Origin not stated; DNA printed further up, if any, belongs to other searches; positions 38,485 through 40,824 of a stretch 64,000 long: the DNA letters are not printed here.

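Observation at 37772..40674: CMP-sugar cytidylyltransferase fused to a class III (GSA-aminomutase-like) aminotransferase, preceded by an AKR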

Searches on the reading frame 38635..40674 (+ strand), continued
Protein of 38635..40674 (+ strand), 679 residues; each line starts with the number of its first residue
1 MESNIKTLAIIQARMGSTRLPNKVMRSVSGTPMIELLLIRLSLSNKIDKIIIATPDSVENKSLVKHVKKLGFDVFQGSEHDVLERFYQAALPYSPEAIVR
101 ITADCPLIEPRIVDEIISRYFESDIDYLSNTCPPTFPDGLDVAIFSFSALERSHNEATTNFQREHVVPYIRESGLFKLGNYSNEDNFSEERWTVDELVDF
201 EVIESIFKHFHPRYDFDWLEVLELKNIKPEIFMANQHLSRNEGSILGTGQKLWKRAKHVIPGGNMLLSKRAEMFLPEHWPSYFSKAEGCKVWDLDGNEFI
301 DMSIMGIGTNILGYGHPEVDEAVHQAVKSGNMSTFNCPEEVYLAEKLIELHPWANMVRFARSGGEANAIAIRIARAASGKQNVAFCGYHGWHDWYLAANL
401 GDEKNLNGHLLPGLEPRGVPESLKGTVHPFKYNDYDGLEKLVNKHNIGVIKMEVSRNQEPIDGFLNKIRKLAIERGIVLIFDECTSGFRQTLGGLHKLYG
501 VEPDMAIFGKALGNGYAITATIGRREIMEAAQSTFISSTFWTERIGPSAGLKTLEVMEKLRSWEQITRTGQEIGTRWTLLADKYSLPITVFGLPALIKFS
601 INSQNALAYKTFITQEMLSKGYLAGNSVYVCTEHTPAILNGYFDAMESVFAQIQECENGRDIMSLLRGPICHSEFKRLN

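Call 59: search_protein_families(library=pfam, proteins=[L015:12043-13548:+, L005:8491-9135:+, L014:7838-8911:+, L006:8480-8866:+, L055:12074-12799:+, L055:12830-14578:+, L017:13112-14068:+, L053:12122-12982:+, L083:8673-10007:+, L083:12050-13594:+], max_evalue=0.001)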
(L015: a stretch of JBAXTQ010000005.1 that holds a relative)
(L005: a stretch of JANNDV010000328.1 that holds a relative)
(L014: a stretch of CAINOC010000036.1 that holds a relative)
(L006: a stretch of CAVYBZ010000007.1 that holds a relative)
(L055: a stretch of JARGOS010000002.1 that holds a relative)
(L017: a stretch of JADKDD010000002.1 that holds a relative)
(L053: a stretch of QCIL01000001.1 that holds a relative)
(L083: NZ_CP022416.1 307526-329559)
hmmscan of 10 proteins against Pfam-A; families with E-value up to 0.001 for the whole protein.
L015:12043-13548:+ (501 aa): 3 families
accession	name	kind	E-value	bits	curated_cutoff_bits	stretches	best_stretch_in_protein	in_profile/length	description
PF13302.13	Acetyltransf_3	-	7.3e-06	27.2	25.4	1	360-484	3-131/138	Acetyltransferase (GNAT) domain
PF04101.22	Glyco_tran_28_C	-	2.9e-05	24.6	22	1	192-301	2-114/166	Glycosyltransferase family 28 C-terminal domain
PF00583.31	Acetyltransf_1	-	0.00015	22.5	20.7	1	394-485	21-111/116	Acetyltransferase (GNAT) family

L005:8491-9135:+ (214 aa): 7 families
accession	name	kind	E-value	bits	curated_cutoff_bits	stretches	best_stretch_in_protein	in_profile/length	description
PF13649.12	Methyltransf_25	-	1.1e-15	58.5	27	1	50-139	1-97/97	Methyltransferase domain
PF08241.18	Methyltransf_11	-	2.4e-15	57.4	21.2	1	51-143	1-95/95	Methyltransferase domain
PF13847.12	Methyltransf_31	-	4.5e-10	39.8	27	1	46-147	3-113/145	Methyltransferase domain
PF13489.12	Methyltransf_23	-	1.7e-09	38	27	1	41-158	15-131/164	Methyltransferase domain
PF07021.18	MetW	-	2.9e-09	37.3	21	1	44-117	11-86/193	Methionine biosynthesis protein MetW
PF08242.18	Methyltransf_12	-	9.4e-08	33.1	30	1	51-141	1-98/98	Methyltransferase domain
PF01209.24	Ubie_methyltran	-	2.3e-06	27.6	20.1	1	46-156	47-166/233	ubiE/COQ5 methyltransferase family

L014:7838-8911:+ (357 aa): 0 families

L006:8480-8866:+ (128 aa): 0 families

L055:12074-12799:+ (241 aa): 1 family
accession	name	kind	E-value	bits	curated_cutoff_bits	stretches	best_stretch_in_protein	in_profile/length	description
PF02348.25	CTP_transf_3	-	3.3e-27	96.1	22.6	1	13-136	1-117/217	Cytidylyltransferase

L055:12830-14578:+ (582 aa): 2 families
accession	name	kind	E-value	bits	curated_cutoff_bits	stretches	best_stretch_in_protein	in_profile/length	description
PF00551.24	Formyl_trans_N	-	1.4e-08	35.1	26.1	1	410-483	78-152/181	Formyl transferase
PF04101.22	Glyco_tran_28_C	-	5.4e-05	23.7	22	1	211-343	18-154/166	Glycosyltransferase family 28 C-terminal domain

L017:13112-14068:+ (318 aa): 6 families
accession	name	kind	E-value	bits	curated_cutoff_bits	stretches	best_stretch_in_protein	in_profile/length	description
PF01575.25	MaoC_dehydratas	-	5.4e-15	55.5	27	1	190-280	12-103/123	MaoC like domain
PF13302.13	Acetyltransf_3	-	5.1e-13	50.3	25.4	1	4-136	3-138/138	Acetyltransferase (GNAT) domain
PF13420.13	Acetyltransf_4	-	3.6e-11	43.8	24.3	1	5-153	1-152/155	Acetyltransferase (GNAT) domain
PF13452.11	FAS1_DH_region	-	4.2e-07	30.6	22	1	193-279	11-101/132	FAS1-like, dehydratase domain region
PF00583.31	Acetyltransf_1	-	3.2e-06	27.9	20.7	1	41-135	24-116/116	Acetyltransferase (GNAT) family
PF13523.12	Acetyltransf_8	-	0.00088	19.4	27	0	10-139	3-141/145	Acetyltransferase (GNAT) domain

L053:12122-12982:+ (286 aa): 5 families
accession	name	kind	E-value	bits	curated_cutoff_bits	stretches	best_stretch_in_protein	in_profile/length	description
PF00583.31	Acetyltransf_1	-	3.9e-09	37.2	20.7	1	40-132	23-116/116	Acetyltransferase (GNAT) family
PF13420.13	Acetyltransf_4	-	4.6e-09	36.9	24.3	1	3-144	1-146/155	Acetyltransferase (GNAT) domain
PF13302.13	Acetyltransf_3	-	6.1e-09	37.1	25.4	1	3-132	4-137/138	Acetyltransferase (GNAT) domain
PF13508.13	Acetyltransf_7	-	3.8e-05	24.4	27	1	50-132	2-82/84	Acetyltransferase (GNAT) domain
PF08445.16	FR47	-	0.00024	21.4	22.1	0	80-135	26-80/86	FR47-like protein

L083:8673-10007:+ (444 aa): 0 families

L083:12050-13594:+ (514 aa): 4 families
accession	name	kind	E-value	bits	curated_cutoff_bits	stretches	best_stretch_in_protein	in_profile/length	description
PF13302.13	Acetyltransf_3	-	1.2e-11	45.9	25.4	1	368-499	3-138/138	Acetyltransferase (GNAT) domain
PF00583.31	Acetyltransf_1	-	5.4e-10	40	20.7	1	398-498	17-116/116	Acetyltransferase (GNAT) family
PF04101.22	Glyco_tran_28_C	-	2.6e-09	37.7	22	1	198-336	2-143/166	Glycosyltransferase family 28 C-terminal domain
PF06722.18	EryCIII-like_C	-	0.00082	19.8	31.7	0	261-348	39-127/145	Erythromycin biosynthesis protein CIII-like, C-terminal domain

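Call 63: list_cluster_members(proteins=[window:38635-40674:+])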
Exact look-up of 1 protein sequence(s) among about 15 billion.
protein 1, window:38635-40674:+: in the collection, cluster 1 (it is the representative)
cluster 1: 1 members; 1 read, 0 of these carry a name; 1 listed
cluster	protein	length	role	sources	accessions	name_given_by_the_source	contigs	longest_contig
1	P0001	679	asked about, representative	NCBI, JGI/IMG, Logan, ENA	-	-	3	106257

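Call 68: find_encoding_contigs(protein=P0136, flank=9000, max_places=3)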
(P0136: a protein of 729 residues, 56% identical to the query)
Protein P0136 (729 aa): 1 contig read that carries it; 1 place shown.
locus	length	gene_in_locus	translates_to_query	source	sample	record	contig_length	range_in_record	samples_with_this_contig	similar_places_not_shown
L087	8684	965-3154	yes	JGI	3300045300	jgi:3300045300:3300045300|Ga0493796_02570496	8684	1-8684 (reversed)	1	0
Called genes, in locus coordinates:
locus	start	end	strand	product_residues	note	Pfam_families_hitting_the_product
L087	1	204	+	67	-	?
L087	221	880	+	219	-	PF13561:adh_short_C2, PF00106:adh_short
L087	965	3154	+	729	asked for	PF00248:Aldo_ket_red, PF00202:Aminotran_3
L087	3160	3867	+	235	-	PF02348:CTP_transf_3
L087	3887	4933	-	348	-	PF03102:NeuB, PF08666:SAF (weak)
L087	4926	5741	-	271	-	PF05721:PhyH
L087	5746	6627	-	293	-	PF13489:Methyltransf_23, PF07021:MetW, PF08241:Methyltransf_11, PF08242:Methyltransf_12, PF13649:Methyltransf_25, PF13847:Methyltransf_31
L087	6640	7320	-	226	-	PF08889:WbqC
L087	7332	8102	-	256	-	PF00551:Formyl_trans_N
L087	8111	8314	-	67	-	-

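Call 69: find_encoding_contigs(protein=P0174, flank=9000, max_places=3)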
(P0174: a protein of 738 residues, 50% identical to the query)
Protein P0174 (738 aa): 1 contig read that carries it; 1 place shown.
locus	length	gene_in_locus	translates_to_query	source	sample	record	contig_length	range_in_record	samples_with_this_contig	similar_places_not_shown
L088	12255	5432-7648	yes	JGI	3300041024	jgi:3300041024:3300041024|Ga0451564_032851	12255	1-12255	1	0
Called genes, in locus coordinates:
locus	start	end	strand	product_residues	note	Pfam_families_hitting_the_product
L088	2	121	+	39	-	?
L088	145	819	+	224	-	-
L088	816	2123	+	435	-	PF00005:ABC_tran, PF13304:AAA_21 (faint), PF14524:Wzt_C (weak)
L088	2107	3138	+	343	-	PF04321:RmlD_sub_bind, PF05368:NmrA, PF01073:3Beta_HSD, PF01370:Epimerase, PF02719:Polysacc_synt_2, PF07993:NAD_binding_4 (weak), PF13460:NAD_binding_10, PF16363:GDP_Man_Dehyd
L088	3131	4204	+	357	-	PF05721:PhyH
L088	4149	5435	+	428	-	PF01041:DegT_DnrJ_EryC1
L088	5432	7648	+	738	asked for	PF00248:Aldo_ket_red, PF00202:Aminotran_3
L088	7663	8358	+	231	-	PF02348:CTP_transf_3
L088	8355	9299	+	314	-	PF01408:GFO_IDH_MocA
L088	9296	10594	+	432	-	PF01041:DegT_DnrJ_EryC1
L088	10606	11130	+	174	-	PF13302:Acetyltransf_3, PF13523:Acetyltransf_8, PF00583:Acetyltransf_1 (weak)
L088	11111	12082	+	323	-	-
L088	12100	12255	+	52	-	?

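Call 72: search_protein_families(library=pfam, proteins=[L043:8363-9037:+, L043:2357-3505:+, L043:1271-2317:+, L038:8245-9114:+, L038:12089-12961:+, L038:14013-14681:+, L038:14869-16044:+, L029:6451-7383:+, L076:9234-9872:+, L076:12029-12916:+], max_evalue=0.001)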
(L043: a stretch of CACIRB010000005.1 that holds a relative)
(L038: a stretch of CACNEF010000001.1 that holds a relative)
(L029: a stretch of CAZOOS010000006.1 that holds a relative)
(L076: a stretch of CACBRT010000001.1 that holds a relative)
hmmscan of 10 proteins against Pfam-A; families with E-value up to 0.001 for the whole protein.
L043:8363-9037:+ (224 aa): 1 family
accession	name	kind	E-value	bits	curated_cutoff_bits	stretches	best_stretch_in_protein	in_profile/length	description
PF00535.33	Glycos_transf_2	-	3.3e-16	60.1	23.3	1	11-119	2-119/168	Glycosyl transferase family 2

L043:2357-3505:+ (382 aa): 0 families

L043:1271-2317:+ (348 aa): 3 families
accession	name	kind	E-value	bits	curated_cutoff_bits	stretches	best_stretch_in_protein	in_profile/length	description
PF00483.29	NTP_transferase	-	1.2e-45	156.4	21.2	1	121-344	1-242/245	Nucleotidyl transferase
PF00571.33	CBS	-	2e-13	50.9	24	2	7-50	10-53/57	CBS domain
PF12804.13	NTP_transf_3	-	1.8e-06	28.7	27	1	122-247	1-118/160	MobA-like NTP transferase domain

L038:8245-9114:+ (289 aa): 1 family
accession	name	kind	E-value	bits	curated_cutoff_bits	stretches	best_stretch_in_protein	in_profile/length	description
PF00535.33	Glycos_transf_2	-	8.3e-13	49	23.3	1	7-127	1-130/168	Glycosyl transferase family 2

L038:12089-12961:+ (290 aa): 4 families
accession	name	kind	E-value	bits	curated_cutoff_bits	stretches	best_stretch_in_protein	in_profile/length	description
PF04321.23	RmlD_sub_bind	-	2.8e-35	122.2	27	1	4-289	2-286/287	RmlD substrate binding domain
PF01370.27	Epimerase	-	6.1e-19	68.8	20.9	1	5-186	1-205/240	NAD dependent epimerase/dehydratase family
PF16363.11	GDP_Man_Dehyd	-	1.5e-08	34.9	27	1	40-143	57-165/332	GDP-mannose 4,6 dehydratase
PF02719.21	Polysacc_synt_2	-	4.7e-05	23.1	20.2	1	43-147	62-154/293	Polysaccharide biosynthesis protein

L038:14013-14681:+ (222 aa): 1 family
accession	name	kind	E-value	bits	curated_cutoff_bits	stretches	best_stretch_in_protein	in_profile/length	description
PF00535.33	Glycos_transf_2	-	1.1e-19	71.5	23.3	1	8-116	2-117/168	Glycosyl transferase family 2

L038:14869-16044:+ (391 aa): 0 families

L029:6451-7383:+ (310 aa): 4 families
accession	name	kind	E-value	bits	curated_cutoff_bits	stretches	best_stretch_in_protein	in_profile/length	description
PF04321.23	RmlD_sub_bind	-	3.6e-39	135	27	1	18-305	2-285/287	RmlD substrate binding domain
PF01370.27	Epimerase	-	1.4e-21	77.4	20.9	1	19-165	1-159/240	NAD dependent epimerase/dehydratase family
PF16363.11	GDP_Man_Dehyd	-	1.2e-07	31.9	27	1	20-159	1-164/332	GDP-mannose 4,6 dehydratase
PF02719.21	Polysacc_synt_2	-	1.2e-06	28.4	20.2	1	65-165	67-155/293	Polysaccharide biosynthesis protein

L076:9234-9872:+ (212 aa): 1 family
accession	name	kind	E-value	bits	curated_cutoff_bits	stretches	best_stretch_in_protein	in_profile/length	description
PF00535.33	Glycos_transf_2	-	1e-14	55.2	23.3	1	8-120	2-121/168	Glycosyl transferase family 2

L076:12029-12916:+ (295 aa): 4 families
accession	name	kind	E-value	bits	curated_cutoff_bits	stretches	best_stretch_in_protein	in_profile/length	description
PF01370.27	Epimerase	-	4.5e-11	43.1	20.9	1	9-231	2-240/240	NAD dependent epimerase/dehydratase family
PF16363.11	GDP_Man_Dehyd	-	2.1e-07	31.2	27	1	105-156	116-166/332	GDP-mannose 4,6 dehydratase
PF04321.23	RmlD_sub_bind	-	1.5e-06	27.9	27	1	106-197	89-179/287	RmlD substrate binding domain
PF13460.12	NAD_binding_10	-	8.9e-05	22.9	27.2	1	12-187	1-162/184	NAD(P)H-binding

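Call 83: find_related_loci(query=window:38635-40674:+, collection=viral_contigs, flank=8000)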
Query window:38635-40674:+ (679 aa) in viral_contigs; peptide patterns used: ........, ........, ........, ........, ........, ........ (x = any residue, [..] = any of these).
77 stretches matched a pattern; 26 encode a relative of the query (tblastn E <= 1e-3); 26 distinct loci.
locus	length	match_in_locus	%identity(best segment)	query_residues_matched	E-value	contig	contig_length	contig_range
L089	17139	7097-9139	44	5-679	0e+0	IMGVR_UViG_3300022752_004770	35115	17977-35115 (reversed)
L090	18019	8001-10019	44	5-678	0e+0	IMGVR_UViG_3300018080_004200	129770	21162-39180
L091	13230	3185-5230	42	5-679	2e-169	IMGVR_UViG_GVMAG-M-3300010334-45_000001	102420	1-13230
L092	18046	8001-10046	42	5-679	2e-169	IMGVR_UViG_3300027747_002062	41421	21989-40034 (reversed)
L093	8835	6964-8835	43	8-624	2e-163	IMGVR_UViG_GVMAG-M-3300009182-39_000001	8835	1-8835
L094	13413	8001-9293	52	249-679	1e-141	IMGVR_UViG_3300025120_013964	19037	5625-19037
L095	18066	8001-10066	49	8-679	5e-164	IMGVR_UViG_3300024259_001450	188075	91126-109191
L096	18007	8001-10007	42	10-678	1e-163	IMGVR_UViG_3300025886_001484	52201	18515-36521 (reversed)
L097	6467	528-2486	32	4-659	2e-102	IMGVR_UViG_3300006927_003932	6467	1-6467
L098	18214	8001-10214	40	2-655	7e-85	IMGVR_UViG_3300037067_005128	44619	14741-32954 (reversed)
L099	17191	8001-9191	35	253-655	8e-69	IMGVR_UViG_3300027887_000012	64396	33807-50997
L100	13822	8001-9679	32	7-635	2e-64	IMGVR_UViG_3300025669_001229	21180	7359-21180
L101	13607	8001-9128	35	253-646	3e-63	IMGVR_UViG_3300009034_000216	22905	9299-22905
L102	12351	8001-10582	34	6-634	7e-62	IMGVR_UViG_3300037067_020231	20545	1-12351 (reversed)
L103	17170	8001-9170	32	253-655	2e-59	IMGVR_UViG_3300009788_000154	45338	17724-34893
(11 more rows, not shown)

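Call 98: predict_structure(alignment_id=A1)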
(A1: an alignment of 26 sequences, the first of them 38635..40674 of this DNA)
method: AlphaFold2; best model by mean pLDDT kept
length: 679 residues; sequences in the alignment: 26
mean_pLDDT: 67.9   pTM: 0.43
mean pLDDT of the five models: 67.9, 67.6, 63.3, 61.1, 58.8
residues with pLDDT >= 90: 189; 70-90: 162; 50-70: 130; < 50: 198
segments of 3 or more residues with pLDDT < 50: 239-286, 304-315, 329-366, 405-419, 483-547, 673-679
pLDDT, mean of each block of 10 residues (from residue 1): 80 83 90 94 95 94 96 94 96 95 89 94 94 83 95 94 90 92 83 83 91 87 87 64 37 36 30 35 46 66 46 50 52 33 32 31 46 54 57 48 46 42 65 79 72 57 70 69 41 37 37 29 33 30 43 57 69 93 93 69 87 88 74 81 94 94 85 38
secondary structure, 60 per line:
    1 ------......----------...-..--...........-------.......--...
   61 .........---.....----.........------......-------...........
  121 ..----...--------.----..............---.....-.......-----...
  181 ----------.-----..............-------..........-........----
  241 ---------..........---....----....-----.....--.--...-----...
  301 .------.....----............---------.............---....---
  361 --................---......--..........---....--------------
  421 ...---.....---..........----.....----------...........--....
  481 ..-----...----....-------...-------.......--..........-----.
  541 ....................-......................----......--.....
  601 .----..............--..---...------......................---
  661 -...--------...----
elements in order (helices of 4 or more, strands of 3 or more residues): E7-12 H33-41 E49-55 H58-69 E73-77 H82-90 E97-102 H110-122 E127-129 E143-146 H147-156 H160-164 H166-172 E178-180 H197-210 H218-227 H229-236 H250-259 H263-266 H271-274 H280-284 E290-292 E298-301 H308-312 H317-328 H338-350 H354-357 H363-378 E382-387 H390-399 H403-406 E427-431 H435-444 E449-453 H464-474 E477-482 H495-498 E506-508 H516-522 H525-534 H540-560 H562-583 E588-593 E596-601 H606-619 E627-629 H636-657
